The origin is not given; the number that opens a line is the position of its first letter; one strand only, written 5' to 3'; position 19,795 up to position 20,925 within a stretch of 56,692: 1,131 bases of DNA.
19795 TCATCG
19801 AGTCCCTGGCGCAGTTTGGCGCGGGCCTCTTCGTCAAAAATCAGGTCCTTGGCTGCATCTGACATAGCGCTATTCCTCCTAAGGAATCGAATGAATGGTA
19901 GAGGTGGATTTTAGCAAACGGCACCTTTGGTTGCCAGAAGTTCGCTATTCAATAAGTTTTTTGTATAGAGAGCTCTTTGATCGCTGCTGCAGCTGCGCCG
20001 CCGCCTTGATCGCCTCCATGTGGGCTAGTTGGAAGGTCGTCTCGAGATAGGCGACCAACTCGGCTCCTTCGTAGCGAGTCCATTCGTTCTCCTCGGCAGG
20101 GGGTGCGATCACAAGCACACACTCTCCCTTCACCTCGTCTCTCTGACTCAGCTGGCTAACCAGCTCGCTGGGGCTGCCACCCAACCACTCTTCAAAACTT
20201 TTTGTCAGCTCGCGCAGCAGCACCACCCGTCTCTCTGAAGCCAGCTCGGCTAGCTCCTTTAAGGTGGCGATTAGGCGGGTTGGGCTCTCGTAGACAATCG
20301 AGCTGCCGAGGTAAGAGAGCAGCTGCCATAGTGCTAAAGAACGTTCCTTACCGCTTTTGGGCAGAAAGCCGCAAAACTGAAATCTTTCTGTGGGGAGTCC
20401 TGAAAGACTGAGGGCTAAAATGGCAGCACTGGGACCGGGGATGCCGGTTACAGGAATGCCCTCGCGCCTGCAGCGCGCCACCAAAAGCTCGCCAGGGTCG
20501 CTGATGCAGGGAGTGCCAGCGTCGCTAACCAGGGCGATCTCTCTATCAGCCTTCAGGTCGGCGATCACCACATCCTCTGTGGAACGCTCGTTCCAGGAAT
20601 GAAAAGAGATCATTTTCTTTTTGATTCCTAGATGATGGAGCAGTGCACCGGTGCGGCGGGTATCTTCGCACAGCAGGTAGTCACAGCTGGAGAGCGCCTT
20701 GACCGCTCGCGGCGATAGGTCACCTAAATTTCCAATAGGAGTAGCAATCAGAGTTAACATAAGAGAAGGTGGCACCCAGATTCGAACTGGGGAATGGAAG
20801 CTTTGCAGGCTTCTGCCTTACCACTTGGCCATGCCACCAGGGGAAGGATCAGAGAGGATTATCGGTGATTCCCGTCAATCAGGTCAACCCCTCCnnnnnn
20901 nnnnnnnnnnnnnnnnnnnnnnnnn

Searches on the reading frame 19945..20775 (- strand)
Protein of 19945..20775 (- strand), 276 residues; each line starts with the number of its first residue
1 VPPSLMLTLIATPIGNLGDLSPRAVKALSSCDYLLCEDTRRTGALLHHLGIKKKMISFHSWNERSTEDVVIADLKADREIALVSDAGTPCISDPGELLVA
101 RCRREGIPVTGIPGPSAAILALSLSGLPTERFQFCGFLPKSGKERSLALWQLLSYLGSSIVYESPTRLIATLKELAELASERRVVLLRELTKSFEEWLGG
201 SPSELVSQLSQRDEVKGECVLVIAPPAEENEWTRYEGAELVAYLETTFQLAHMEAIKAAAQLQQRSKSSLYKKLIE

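Call 39: search_protein_families(library=pfam, proteins=[window:19945-20775:-], max_evalue=0.0001)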
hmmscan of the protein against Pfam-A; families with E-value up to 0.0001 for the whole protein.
window:19945-20775:- (276 aa): 1 family
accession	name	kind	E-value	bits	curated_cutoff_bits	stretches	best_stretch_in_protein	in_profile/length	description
PF00590.25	TP_methylase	-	1e-28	101.2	27.8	1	6-198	1-204/212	Tetrapyrrole (Corrin/Porphyrin) Methylases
